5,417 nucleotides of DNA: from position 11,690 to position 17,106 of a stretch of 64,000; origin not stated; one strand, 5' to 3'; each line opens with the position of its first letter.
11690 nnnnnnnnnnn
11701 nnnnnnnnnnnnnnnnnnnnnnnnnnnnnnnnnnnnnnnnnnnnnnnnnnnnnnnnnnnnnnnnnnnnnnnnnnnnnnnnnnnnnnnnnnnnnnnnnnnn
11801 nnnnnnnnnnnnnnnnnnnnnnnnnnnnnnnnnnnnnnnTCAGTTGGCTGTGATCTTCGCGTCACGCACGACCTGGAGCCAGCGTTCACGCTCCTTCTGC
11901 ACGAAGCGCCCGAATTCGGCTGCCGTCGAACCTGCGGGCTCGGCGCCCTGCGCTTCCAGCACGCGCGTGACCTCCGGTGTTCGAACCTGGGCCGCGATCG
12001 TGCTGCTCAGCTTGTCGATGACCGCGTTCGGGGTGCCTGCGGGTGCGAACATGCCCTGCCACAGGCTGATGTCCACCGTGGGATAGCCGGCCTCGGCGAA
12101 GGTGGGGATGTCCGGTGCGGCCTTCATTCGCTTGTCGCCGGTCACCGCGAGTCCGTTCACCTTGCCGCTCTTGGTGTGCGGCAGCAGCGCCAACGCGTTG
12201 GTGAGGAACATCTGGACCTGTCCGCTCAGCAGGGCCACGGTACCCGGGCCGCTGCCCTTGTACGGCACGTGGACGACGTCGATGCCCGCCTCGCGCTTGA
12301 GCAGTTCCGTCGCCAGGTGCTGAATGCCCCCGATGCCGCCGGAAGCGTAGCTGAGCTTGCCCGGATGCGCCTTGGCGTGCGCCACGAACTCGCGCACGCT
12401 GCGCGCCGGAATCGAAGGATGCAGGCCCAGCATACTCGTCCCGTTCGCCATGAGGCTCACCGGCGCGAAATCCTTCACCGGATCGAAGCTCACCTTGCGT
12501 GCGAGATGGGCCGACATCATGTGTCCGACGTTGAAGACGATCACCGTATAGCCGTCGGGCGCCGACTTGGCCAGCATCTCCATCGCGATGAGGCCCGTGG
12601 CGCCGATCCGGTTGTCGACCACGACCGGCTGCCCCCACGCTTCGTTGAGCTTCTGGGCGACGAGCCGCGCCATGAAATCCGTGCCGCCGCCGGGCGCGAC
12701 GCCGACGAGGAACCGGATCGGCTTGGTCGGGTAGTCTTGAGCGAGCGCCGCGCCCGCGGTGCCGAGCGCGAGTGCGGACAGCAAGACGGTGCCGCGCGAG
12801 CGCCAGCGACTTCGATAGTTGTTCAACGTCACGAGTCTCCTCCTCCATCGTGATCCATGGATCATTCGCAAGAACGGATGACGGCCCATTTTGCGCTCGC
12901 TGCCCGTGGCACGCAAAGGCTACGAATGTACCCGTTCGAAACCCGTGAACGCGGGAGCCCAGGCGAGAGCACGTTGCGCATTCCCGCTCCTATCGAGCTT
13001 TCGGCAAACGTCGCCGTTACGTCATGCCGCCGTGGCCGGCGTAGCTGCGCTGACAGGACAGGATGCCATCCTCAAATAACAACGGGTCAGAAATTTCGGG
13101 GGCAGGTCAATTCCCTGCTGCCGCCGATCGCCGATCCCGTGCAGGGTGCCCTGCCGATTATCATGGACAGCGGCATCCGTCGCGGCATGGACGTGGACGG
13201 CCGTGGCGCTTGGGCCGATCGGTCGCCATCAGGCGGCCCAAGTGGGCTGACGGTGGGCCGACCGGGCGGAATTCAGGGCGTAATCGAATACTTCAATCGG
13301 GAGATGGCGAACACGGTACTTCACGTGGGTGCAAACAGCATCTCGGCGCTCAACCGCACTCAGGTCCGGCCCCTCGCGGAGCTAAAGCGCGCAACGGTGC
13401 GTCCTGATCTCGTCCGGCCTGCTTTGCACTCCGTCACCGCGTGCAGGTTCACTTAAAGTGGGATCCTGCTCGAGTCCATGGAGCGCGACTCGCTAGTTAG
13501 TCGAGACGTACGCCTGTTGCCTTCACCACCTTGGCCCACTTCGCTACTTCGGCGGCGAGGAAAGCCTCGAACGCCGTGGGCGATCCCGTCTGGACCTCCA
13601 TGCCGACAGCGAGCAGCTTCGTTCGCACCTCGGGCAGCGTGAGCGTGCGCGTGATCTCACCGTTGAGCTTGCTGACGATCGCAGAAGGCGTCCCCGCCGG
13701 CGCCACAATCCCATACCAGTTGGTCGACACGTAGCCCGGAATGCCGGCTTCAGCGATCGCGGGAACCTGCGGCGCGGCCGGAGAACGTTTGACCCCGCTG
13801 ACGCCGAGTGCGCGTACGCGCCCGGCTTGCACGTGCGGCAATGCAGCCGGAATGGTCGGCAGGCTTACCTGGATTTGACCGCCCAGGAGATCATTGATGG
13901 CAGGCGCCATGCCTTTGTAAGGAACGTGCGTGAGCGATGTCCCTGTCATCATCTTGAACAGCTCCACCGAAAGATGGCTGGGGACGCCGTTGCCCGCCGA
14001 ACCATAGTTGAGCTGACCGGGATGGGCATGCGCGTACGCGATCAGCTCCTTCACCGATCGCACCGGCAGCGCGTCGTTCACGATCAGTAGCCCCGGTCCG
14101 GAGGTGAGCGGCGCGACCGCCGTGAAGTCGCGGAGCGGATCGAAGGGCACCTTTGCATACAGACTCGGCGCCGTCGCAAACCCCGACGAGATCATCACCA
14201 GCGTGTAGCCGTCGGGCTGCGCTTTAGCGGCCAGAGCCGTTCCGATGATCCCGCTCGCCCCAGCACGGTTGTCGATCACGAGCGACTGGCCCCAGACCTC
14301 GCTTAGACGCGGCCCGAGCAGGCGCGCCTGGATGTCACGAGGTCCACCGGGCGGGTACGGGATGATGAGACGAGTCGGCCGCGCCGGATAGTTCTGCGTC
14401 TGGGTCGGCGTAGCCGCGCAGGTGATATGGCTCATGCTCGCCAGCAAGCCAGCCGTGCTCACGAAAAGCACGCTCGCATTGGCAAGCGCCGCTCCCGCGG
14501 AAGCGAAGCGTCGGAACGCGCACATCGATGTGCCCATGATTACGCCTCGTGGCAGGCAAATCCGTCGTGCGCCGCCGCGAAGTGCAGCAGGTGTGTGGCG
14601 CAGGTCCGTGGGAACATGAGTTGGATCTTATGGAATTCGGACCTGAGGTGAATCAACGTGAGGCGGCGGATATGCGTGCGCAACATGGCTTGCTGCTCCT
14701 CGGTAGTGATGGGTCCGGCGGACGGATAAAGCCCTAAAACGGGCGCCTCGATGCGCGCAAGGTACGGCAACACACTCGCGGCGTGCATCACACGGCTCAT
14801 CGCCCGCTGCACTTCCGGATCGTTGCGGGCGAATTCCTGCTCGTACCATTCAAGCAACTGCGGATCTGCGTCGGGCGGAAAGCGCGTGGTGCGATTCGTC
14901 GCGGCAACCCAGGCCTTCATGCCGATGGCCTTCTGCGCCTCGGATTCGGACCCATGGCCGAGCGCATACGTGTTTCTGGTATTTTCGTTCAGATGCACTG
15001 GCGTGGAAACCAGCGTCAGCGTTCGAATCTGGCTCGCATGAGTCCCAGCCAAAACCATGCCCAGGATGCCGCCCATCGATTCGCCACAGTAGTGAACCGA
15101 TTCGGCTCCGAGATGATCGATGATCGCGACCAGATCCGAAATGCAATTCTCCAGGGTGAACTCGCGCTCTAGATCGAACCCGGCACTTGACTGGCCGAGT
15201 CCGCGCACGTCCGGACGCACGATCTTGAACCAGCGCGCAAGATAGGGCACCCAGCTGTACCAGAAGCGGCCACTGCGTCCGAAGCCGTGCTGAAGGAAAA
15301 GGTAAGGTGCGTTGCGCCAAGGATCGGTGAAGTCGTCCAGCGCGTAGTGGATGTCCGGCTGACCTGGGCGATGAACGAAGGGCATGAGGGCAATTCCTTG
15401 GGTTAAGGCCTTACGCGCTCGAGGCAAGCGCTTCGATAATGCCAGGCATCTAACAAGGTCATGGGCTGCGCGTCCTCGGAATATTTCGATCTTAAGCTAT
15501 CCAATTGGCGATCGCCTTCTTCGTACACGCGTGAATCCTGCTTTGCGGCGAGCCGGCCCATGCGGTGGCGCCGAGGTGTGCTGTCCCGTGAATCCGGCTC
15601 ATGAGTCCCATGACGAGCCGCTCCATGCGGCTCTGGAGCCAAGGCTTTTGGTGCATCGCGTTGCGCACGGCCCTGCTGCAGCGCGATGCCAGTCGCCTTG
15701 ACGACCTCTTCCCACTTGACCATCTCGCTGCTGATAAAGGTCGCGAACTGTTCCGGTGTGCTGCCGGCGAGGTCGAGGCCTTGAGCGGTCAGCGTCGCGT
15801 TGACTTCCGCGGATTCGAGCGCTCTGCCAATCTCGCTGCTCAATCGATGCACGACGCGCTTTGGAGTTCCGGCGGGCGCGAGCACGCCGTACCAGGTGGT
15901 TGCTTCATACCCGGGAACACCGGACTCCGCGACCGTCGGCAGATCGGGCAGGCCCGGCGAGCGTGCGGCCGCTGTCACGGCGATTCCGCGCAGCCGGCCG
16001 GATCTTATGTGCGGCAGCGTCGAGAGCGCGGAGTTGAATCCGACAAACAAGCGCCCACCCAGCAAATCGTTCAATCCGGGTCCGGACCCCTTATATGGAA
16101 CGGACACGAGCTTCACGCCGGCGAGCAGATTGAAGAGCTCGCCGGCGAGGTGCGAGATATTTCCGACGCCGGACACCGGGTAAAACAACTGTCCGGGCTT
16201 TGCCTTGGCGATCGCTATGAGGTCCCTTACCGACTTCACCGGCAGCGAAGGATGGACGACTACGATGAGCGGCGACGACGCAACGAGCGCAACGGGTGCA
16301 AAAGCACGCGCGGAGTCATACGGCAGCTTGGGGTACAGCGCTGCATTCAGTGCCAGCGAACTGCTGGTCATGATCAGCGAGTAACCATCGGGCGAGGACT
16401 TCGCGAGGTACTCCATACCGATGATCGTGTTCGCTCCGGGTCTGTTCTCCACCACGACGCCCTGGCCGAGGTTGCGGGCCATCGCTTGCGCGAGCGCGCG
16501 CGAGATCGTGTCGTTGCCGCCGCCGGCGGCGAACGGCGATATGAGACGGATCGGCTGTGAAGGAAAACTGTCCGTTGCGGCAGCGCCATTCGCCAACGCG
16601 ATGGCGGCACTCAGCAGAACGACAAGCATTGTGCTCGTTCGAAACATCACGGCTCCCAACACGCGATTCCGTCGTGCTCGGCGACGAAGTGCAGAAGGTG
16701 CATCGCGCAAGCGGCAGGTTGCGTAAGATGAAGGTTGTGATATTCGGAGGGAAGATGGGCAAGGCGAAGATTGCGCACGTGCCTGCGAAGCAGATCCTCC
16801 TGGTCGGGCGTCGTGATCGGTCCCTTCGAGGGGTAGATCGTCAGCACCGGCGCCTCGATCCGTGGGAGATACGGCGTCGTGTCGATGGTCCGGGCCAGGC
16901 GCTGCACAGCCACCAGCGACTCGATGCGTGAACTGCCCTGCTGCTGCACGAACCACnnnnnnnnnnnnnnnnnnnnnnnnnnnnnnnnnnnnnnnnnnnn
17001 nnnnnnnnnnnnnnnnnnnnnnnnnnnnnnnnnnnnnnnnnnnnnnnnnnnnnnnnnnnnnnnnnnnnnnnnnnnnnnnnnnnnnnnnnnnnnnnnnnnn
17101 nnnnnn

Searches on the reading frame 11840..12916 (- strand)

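Call 59: search_protein_families(library=pfam, proteins=[window:11840-12916:-], max_evalue=0.00001)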
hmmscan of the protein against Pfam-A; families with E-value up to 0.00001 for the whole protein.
window:11840-12916:- (358 aa): 1 family
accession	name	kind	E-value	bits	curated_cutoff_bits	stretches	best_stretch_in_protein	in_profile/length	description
PF03401.19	TctC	-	5.4e-71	239.8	27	1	83-352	2-271/274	Tripartite tricarboxylate transporter family receptor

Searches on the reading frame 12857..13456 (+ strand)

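Call 85: search_protein_families(library=pfam, proteins=[window:12857-13456:+], max_evalue=0.0001)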
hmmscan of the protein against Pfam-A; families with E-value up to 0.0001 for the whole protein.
window:12857-13456:+ (199 aa): 1 family
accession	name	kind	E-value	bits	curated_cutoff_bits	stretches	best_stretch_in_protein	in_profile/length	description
PF01070.24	FMN_dh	-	2.3e-08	33.9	24.9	1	87-171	262-349/350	FMN-dependent dehydrogenase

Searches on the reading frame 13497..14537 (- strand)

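Call 85: search_protein_families(library=pfam, proteins=[window:13497-14537:-], max_evalue=0.0001)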
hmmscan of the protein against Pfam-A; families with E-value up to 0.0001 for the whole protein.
window:13497-14537:- (346 aa): 1 family
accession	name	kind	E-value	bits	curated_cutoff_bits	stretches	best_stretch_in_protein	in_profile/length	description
PF03401.19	TctC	-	3.7e-78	263.3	27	1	72-342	3-273/274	Tripartite tricarboxylate transporter family receptor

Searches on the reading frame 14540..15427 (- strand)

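Call 85: search_protein_families(library=pfam, proteins=[window:14540-15427:-], max_evalue=0.0001)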
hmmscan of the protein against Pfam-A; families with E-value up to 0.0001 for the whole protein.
window:14540-15427:- (295 aa): 3 families
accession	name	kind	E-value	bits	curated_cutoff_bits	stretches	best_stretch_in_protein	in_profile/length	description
PF00561.26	Abhydrolase_1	-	1.6e-20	74.3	25.8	1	43-160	3-126/245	alpha/beta hydrolase fold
PF12697.13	Abhydrolase_6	-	1.7e-10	42.4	26.3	1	43-239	2-177/217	Alpha/beta hydrolase family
PF12146.15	Hydrolase_4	-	1.1e-09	38.3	27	1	43-261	7-227/239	Serine aminopeptidase, S33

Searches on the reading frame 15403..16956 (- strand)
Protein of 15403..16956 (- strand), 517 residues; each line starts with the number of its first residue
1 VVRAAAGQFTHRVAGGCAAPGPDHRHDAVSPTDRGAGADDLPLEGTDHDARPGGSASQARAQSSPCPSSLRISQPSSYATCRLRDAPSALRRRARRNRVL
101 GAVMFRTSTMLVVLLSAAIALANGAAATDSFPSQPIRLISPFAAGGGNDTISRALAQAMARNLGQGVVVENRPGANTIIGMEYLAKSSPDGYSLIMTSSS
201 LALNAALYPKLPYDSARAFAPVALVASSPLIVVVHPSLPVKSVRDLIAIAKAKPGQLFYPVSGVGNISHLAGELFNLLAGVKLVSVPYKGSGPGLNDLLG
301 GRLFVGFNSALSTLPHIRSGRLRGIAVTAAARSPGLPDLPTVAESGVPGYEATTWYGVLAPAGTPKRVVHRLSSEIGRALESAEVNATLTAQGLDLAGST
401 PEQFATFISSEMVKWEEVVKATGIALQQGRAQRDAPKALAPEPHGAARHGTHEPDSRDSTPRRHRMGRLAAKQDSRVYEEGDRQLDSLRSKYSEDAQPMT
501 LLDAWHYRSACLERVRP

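Call 85: search_protein_families(library=pfam, proteins=[window:15403-16956:-], max_evalue=0.0001)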
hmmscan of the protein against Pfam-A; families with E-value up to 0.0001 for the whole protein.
window:15403-16956:- (517 aa): 1 family
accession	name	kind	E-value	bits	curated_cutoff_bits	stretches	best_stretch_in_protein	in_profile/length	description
PF03401.19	TctC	-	3.9e-68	230.4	27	1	151-423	1-273/274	Tripartite tricarboxylate transporter family receptor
